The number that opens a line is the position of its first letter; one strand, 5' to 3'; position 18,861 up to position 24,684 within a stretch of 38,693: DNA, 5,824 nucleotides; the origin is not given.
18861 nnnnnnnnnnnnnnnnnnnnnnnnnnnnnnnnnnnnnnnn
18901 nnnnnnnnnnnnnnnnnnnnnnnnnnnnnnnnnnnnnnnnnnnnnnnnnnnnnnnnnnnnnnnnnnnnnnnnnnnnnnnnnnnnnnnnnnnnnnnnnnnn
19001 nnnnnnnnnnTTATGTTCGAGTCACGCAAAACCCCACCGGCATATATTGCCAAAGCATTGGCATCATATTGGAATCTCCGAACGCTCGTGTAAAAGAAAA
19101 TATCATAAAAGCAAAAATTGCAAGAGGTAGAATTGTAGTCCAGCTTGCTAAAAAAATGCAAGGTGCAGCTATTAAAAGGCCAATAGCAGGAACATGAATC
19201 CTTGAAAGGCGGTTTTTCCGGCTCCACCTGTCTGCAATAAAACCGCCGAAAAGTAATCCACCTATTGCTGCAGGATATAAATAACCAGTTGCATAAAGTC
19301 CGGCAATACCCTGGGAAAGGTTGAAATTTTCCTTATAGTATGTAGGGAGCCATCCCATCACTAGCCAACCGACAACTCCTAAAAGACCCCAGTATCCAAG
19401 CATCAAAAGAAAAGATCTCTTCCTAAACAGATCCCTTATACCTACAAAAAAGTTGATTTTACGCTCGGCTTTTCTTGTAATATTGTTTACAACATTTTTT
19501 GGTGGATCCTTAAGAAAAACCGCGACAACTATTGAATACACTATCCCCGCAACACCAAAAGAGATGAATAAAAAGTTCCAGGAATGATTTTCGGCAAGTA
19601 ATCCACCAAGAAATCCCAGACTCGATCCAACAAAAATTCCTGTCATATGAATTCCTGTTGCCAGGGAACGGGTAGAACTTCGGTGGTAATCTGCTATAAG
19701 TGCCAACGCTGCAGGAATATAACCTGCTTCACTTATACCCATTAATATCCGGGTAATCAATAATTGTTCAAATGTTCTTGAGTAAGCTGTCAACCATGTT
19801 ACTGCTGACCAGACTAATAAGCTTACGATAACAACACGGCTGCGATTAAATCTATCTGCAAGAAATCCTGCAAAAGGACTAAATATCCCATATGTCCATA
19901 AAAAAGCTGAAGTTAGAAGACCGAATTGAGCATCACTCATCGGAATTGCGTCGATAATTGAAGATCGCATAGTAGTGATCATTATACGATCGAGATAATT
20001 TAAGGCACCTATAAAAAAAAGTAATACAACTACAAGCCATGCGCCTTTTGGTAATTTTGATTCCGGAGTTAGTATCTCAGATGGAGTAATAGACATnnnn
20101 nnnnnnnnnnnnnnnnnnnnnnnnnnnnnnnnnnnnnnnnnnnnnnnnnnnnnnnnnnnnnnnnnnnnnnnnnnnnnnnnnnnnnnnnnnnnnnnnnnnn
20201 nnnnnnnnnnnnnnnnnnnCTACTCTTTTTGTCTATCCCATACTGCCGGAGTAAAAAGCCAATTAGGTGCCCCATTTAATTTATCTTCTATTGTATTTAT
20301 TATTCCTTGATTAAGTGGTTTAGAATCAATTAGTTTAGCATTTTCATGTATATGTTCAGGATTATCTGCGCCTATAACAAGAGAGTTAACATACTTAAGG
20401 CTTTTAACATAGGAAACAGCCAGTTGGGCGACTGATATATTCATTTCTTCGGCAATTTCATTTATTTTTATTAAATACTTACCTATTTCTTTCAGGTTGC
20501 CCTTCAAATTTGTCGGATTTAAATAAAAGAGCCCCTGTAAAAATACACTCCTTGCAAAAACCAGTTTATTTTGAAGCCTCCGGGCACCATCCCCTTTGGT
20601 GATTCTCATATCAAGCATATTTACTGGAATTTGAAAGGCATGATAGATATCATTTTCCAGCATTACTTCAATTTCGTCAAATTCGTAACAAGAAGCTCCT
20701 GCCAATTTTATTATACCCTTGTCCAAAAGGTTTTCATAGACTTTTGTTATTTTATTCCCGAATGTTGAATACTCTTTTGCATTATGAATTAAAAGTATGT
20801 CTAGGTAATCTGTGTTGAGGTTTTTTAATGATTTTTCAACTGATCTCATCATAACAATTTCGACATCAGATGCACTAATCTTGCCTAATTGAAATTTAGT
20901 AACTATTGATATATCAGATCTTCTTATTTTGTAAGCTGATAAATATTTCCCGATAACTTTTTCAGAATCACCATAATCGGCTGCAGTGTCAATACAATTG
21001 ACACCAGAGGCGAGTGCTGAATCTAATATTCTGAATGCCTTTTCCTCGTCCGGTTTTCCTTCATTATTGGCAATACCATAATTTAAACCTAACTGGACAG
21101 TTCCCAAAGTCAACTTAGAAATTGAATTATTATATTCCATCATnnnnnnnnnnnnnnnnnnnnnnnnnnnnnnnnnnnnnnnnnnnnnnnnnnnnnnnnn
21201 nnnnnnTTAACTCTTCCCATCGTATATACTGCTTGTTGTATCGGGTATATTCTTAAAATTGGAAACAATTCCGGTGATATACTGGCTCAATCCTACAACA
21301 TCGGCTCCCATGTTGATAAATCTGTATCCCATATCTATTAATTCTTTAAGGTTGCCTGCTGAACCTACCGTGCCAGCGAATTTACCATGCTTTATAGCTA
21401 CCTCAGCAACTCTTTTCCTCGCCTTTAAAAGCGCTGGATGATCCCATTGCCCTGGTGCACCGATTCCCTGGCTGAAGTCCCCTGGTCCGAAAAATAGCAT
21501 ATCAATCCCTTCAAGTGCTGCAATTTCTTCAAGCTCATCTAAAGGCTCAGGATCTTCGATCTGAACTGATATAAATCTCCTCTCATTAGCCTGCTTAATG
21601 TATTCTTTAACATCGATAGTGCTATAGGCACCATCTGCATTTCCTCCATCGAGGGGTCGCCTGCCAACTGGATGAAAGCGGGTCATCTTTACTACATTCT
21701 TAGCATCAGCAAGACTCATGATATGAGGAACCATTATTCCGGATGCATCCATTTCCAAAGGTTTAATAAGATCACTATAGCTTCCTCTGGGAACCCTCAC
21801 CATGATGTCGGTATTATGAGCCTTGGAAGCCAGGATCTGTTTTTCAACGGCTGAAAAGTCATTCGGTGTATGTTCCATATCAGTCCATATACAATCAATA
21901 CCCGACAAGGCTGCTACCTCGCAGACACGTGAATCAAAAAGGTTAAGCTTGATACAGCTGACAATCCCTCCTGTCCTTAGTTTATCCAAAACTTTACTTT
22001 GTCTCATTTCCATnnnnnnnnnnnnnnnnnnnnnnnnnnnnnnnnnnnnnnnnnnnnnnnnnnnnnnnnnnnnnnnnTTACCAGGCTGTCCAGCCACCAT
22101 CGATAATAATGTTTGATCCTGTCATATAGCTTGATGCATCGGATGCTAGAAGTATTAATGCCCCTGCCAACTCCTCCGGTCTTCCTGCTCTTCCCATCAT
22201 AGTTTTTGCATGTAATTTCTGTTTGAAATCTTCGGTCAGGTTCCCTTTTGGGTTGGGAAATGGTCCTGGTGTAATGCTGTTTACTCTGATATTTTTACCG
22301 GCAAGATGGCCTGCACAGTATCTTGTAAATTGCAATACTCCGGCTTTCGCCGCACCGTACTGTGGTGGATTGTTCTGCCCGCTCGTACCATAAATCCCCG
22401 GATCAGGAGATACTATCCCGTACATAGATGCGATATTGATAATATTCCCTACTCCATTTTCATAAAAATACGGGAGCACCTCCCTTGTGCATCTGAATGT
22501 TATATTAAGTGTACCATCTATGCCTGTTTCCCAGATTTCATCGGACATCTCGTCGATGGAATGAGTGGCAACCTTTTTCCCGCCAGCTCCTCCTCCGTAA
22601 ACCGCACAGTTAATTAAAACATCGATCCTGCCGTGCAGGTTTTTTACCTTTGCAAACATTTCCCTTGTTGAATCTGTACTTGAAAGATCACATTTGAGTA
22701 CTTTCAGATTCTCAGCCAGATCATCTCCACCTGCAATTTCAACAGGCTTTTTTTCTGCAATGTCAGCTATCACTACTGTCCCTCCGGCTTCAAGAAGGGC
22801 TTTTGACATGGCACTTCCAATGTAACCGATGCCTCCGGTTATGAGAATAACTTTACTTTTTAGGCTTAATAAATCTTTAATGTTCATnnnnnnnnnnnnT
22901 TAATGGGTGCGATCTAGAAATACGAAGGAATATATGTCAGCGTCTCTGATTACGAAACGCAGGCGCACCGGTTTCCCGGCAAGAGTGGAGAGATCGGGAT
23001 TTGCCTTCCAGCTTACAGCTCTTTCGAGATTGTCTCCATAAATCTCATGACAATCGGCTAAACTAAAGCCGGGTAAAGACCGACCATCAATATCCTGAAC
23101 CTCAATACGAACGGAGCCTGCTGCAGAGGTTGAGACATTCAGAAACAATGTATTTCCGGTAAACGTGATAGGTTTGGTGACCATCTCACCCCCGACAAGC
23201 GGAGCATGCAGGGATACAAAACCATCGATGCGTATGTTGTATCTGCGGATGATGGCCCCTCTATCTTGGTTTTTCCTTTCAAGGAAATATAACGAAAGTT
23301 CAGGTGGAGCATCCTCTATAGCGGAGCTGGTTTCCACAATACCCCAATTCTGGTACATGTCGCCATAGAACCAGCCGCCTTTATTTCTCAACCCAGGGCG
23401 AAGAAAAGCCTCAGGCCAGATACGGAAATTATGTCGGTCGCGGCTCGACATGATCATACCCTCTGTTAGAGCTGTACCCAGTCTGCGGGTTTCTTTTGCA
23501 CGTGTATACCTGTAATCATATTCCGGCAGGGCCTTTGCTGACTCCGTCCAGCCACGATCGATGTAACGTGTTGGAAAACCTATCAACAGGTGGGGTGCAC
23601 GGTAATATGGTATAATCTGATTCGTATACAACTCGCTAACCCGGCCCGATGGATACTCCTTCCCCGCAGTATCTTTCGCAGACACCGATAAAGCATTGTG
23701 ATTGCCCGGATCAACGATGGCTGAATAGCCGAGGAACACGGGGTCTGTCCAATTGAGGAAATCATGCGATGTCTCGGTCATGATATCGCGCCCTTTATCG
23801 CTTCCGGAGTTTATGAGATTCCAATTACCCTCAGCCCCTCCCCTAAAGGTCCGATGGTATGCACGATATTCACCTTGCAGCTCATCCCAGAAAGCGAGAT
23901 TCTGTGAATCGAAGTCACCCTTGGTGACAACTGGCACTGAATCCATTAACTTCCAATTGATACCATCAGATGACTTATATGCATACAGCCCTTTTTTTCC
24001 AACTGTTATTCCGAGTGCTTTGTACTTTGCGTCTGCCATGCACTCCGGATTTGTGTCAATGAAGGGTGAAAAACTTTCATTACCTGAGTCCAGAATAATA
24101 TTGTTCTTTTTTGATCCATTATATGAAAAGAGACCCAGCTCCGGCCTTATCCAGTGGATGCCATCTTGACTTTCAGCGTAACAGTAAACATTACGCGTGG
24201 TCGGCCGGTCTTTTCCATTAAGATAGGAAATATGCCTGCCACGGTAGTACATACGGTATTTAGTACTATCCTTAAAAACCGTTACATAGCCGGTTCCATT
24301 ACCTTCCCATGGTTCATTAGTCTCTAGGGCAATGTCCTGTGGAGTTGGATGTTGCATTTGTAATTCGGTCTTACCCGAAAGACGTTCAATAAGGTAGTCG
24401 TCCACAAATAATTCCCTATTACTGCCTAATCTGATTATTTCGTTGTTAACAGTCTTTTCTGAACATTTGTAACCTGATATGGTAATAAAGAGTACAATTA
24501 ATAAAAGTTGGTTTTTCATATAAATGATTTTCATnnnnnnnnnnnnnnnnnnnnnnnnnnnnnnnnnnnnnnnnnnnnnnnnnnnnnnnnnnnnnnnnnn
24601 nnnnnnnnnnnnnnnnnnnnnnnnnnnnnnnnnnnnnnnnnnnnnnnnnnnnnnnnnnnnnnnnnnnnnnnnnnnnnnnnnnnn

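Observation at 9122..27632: Three GC-rich, foreign-looking enzyme genes spliced in frame onto AT-rich host-type leaders inside one PUL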

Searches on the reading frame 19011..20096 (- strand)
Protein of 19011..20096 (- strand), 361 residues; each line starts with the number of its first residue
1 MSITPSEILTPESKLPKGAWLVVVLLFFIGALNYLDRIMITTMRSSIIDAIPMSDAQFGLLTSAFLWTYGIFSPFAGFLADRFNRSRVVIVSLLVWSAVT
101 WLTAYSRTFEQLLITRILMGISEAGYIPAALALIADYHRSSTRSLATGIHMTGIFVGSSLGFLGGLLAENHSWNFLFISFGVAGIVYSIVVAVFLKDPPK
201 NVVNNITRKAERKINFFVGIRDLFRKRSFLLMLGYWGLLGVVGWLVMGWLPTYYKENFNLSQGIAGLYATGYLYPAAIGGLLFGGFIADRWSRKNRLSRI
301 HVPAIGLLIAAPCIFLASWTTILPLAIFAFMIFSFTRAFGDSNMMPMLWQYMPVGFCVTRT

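Call 54: search_protein_families(library=pfam, proteins=[window:19011-20096:-], max_evalue=0.001)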
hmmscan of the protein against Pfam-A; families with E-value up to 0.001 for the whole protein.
window:19011-20096:- (361 aa): 2 families
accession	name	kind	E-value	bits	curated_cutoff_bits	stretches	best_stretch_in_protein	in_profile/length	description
PF07690.21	MFS_1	-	7.7e-51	173.5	33.4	1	26-351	1-322/347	Major Facilitator Superfamily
PF03137.26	OATP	-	7e-08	31.7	25.8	1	111-296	135-362/545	Organic Anion Transporter Polypeptide (OATP) family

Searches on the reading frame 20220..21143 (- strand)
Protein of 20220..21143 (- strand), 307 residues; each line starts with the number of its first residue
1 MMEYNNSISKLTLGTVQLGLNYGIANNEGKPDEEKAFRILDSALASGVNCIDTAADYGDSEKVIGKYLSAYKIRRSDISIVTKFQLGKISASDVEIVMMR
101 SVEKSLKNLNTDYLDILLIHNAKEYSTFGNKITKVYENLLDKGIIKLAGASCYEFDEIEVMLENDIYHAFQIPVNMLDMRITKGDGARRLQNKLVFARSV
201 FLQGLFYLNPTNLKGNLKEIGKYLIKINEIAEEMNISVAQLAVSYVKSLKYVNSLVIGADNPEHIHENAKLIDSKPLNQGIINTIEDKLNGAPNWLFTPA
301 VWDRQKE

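Call 95: search_protein_families(library=pfam, proteins=[window:20220-21143:-], max_evalue=0.001)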
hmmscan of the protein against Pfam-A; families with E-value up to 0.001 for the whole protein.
window:20220-21143:- (307 aa): 1 family
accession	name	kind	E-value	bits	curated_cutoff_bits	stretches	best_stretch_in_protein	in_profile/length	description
PF00248.27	Aldo_ket_red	-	1.4e-38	133.1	24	1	10-288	1-289/291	Aldo/keto reductase family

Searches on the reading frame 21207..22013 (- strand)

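Call 95: search_protein_families(library=pfam, proteins=[window:21207-22013:-], max_evalue=0.001)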
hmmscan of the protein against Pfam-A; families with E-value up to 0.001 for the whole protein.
window:21207-22013:- (268 aa): 1 family
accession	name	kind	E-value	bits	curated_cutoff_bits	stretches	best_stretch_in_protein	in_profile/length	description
PF03328.21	HpcH_HpaI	-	1.3e-28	100.2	25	1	26-239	9-215/221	HpcH/HpaI aldolase/citrate lyase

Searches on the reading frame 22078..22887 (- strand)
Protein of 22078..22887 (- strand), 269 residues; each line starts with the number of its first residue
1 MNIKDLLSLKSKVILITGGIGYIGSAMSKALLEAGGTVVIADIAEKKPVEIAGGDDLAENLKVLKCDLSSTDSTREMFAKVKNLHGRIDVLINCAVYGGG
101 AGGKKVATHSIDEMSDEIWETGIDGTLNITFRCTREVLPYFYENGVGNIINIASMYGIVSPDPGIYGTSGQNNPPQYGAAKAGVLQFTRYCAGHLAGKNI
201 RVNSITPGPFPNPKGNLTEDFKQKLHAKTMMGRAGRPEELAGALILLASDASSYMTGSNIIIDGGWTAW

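Call 49: find_encoding_contigs(protein=P0433, flank=10000, max_places=2)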
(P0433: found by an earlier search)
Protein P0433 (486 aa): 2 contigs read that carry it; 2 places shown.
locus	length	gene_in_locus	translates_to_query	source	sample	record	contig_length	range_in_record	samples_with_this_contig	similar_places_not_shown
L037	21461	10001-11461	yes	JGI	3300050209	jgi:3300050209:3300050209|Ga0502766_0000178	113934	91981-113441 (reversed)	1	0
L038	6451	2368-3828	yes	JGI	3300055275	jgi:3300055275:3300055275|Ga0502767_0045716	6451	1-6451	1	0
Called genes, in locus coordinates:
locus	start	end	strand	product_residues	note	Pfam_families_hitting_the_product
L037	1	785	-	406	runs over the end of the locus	PF22240:ISP_coupler, PF02384:N6_Mtase (weak)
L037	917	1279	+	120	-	PF25023:TEN_YD-shell, PF05593:RHS_repeat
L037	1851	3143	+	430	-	PF04542:Sigma70_r2, PF08281:Sigma70_r4_2 (weak)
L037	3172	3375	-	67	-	-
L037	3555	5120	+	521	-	-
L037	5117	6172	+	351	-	PF04909:Amidohydro_2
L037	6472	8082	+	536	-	-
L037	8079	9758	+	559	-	-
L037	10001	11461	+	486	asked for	-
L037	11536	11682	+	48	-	-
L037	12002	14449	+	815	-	PF22842:Pel9A-like_beta_helix, PF21231:GH141_M (weak), PF13229:Beta_helix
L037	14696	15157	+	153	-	-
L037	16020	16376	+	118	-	PF05593:RHS_repeat (faint)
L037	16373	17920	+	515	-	PF00005:ABC_tran, PF13304:AAA_21 (faint), PF00005:ABC_tran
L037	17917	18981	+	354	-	PF02653:BPD_transp_2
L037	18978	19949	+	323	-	PF02653:BPD_transp_2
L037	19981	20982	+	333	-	PF00532:Peripla_BP_1, PF13407:Peripla_BP_4, PF13377:Peripla_BP_3 (weak)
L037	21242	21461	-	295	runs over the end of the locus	PF00135:COesterase, PF20434:BD-FAE, PF07859:Abhydrolase_3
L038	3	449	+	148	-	?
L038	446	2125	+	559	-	-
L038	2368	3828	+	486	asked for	-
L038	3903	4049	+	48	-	-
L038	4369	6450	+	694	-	?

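Call 95: search_protein_families(library=pfam, proteins=[window:22078-22887:-], max_evalue=0.001)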
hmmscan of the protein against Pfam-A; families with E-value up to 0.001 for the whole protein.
window:22078-22887:- (269 aa): 6 families
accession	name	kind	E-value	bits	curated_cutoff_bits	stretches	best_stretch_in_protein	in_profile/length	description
PF13561.12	adh_short_C2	-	3.4e-47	161.4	27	1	23-267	8-236/236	Enoyl-(Acyl carrier protein) reductase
PF00106.31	adh_short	-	1.3e-35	123.1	26.6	1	12-210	1-182/195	short chain dehydrogenase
PF01370.27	Epimerase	-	4e-10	40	20.9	1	14-191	1-156/240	NAD dependent epimerase/dehydratase family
PF08659.16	KR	-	1e-06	29.2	22.6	1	14-128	3-118/180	KR domain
PF16363.11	GDP_Man_Dehyd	-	6.8e-06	26.2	27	1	15-82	1-75/332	GDP-mannose 4,6 dehydratase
PF01073.25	3Beta_HSD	-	0.00089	18.8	22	0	15-82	1-68/280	3-beta hydroxysteroid dehydrogenase/isomerase family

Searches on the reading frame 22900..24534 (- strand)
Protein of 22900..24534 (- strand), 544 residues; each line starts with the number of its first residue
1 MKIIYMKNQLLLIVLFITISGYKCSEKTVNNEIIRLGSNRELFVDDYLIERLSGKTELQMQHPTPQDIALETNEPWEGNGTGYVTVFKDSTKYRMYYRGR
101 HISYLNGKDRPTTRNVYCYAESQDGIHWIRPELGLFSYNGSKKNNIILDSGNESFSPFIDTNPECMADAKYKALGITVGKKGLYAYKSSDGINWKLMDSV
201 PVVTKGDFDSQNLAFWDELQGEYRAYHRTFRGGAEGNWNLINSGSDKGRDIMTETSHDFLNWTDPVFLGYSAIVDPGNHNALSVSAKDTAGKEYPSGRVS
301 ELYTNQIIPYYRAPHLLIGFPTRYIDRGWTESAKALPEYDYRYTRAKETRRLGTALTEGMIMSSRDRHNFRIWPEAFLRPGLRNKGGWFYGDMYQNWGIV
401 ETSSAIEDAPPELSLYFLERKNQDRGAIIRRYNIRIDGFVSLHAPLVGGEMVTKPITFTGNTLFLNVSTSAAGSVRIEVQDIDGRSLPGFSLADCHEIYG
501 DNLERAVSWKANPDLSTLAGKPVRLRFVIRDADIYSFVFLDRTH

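Call 8: search_protein_families(library=pfam, proteins=[window:22900-24534:-], max_evalue=0.01)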
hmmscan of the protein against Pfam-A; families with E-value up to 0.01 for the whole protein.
window:22900-24534:- (544 aa): 1 family
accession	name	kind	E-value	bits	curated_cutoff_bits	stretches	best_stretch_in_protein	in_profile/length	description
PF09235.17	SAM_Ste50p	-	0.0045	17.6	21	1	476-510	30-64/75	Ste50p, sterile alpha motif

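Call 71: search_protein_families(library=ncbifam, proteins=[window:22900-24534:-], max_evalue=0.01)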
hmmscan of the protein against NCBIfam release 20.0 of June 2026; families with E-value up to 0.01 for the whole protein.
window:22900-24534:- (544 aa): 1 family
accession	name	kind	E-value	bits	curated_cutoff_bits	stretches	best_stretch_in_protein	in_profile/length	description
NF052546.1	AlpArbfursidBAD1527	equivalog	0.0091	15.5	500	0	105-266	10-179/341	alpha-arabinofuranosidase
